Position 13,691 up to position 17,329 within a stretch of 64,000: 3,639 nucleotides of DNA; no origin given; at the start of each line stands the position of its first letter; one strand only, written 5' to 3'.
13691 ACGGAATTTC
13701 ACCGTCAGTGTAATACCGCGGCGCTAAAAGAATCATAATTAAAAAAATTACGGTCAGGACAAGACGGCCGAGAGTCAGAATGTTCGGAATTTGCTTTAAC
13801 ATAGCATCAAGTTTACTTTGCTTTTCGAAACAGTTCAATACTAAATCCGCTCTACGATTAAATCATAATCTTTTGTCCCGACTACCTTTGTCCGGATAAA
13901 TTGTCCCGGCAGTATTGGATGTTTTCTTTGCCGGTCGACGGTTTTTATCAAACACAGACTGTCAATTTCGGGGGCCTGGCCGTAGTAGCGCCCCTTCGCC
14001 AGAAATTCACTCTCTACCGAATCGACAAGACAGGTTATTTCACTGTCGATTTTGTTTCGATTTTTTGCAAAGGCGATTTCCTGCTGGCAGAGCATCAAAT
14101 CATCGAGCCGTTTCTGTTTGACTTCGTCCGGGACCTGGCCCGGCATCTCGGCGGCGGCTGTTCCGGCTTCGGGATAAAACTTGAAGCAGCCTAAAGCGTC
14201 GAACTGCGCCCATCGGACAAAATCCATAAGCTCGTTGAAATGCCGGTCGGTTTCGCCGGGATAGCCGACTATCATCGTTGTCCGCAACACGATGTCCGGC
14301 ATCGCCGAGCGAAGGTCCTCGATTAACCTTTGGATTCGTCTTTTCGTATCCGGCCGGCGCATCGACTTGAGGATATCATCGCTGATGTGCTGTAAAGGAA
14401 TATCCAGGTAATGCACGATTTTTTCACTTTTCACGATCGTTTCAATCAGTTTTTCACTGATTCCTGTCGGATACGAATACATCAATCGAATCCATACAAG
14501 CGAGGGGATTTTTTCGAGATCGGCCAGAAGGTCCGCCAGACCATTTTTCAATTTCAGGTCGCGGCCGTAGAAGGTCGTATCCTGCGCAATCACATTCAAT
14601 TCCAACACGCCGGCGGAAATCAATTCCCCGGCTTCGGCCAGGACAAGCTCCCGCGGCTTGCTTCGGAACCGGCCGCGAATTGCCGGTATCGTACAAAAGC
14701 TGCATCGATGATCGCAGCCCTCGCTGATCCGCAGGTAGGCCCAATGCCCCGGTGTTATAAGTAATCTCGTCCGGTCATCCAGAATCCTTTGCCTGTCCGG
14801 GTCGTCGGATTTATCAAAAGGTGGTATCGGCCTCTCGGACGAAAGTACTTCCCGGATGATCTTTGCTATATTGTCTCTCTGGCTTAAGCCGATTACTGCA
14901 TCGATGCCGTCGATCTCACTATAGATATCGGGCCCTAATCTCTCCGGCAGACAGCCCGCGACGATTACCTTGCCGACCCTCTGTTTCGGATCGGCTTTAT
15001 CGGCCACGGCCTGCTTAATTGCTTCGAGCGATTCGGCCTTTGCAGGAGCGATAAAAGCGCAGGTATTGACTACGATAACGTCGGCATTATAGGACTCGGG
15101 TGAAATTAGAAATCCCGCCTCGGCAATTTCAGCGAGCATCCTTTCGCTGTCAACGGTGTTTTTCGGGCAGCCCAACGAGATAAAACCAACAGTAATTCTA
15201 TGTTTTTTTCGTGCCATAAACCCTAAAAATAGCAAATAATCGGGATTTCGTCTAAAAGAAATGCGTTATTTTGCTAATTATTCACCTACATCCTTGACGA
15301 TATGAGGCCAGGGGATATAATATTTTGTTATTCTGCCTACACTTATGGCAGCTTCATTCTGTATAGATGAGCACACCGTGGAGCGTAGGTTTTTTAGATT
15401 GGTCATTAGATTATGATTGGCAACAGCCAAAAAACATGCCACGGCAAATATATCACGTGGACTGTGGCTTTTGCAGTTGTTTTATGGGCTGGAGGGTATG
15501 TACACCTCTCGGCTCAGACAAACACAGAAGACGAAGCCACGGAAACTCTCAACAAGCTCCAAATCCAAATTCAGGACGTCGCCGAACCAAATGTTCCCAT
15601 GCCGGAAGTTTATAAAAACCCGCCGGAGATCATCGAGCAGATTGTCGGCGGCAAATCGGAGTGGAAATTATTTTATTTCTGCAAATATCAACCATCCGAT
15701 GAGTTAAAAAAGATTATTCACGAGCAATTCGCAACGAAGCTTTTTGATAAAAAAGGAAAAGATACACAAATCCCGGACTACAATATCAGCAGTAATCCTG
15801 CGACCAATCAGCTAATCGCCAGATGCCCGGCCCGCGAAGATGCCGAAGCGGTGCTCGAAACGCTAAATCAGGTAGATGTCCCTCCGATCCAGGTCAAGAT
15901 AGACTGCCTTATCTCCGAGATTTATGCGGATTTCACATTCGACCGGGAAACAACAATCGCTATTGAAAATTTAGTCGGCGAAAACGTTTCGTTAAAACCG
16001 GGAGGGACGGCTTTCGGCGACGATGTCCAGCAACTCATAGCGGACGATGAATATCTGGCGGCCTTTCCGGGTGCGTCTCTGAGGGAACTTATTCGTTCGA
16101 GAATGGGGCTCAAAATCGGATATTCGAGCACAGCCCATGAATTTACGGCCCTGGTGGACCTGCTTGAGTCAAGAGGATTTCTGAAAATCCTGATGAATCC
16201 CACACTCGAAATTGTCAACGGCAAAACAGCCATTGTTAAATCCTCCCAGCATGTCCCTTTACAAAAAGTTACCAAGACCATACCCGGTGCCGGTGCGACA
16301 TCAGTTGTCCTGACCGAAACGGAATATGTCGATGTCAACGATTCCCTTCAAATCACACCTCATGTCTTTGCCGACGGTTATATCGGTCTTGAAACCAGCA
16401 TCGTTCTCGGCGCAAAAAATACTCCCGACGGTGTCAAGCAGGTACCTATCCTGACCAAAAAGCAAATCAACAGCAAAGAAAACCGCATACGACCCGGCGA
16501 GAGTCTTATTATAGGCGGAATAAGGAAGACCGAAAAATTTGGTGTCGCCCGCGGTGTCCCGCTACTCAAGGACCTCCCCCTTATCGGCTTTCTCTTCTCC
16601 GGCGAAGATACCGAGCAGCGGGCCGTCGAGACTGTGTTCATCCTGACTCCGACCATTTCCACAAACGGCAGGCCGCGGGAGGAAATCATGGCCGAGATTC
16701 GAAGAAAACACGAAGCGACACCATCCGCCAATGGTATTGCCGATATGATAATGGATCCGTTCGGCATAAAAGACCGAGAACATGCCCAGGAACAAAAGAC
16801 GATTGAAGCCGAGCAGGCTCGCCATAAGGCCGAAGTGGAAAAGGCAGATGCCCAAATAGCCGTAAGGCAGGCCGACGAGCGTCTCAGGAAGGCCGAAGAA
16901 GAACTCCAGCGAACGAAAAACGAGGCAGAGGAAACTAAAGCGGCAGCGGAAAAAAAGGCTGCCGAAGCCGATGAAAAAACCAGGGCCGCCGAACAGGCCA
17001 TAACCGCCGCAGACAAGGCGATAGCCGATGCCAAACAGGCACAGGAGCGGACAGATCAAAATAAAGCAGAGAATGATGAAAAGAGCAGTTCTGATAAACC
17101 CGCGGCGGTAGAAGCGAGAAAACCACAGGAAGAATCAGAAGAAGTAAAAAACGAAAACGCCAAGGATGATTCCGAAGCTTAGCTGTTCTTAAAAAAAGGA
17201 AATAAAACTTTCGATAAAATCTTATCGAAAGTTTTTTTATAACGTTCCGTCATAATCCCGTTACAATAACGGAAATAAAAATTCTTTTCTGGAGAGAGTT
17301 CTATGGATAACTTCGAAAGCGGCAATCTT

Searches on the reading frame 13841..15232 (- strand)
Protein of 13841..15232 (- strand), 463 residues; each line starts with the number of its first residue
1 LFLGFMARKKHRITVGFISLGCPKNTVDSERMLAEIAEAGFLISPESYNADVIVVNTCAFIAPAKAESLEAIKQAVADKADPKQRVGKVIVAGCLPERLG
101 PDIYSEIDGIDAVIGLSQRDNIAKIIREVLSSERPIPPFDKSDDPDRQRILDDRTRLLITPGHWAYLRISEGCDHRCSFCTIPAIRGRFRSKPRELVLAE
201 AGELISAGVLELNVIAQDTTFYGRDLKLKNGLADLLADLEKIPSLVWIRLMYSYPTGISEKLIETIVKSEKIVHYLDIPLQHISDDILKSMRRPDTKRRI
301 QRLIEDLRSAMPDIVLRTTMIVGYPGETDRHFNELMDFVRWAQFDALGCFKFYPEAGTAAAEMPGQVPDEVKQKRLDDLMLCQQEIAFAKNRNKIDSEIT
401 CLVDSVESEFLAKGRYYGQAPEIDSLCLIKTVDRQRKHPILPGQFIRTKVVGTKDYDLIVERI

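Call 64: search_protein_families(library=pfam, proteins=[window:13841-15232:-], max_evalue=0.00001)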
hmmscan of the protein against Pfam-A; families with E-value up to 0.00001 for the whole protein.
window:13841-15232:- (463 aa): 3 families
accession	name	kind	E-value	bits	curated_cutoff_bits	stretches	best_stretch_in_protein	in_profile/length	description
PF04055.27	Radical_SAM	-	3.4e-24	86.3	29.5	1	169-339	3-166/166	Radical SAM superfamily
PF00919.26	UPF0004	-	8.3e-22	77.5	27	1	15-115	2-98/98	Uncharacterized protein family UPF0004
PF18693.7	TRAM_2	-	2.5e-11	44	27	1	398-463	4-63/63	TRAM domain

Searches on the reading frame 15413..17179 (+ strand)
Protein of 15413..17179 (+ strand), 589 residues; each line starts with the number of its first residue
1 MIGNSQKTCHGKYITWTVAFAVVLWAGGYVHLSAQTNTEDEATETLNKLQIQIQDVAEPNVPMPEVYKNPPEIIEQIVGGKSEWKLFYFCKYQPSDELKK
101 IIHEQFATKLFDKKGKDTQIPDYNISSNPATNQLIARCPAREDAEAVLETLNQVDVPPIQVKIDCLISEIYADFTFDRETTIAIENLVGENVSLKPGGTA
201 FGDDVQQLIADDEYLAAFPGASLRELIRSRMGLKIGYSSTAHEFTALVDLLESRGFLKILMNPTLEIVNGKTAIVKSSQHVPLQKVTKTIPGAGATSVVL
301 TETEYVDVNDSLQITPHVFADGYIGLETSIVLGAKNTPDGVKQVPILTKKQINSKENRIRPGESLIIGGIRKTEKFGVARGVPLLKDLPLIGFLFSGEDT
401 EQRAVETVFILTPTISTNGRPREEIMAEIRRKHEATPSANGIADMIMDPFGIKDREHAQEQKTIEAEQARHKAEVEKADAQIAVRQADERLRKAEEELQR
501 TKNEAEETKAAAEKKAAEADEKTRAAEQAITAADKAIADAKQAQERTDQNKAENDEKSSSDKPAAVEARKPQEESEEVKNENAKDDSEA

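Call 64: search_protein_families(library=pfam, proteins=[window:15413-17179:+], max_evalue=0.00001)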
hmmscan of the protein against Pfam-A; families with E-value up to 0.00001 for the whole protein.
window:15413-17179:+ (589 aa): 1 family
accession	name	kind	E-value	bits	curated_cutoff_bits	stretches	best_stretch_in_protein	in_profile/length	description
PF00263.26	Secretin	-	1e-28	100.5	27.5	1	251-415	2-167/169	Bacterial type II and III secretion system protein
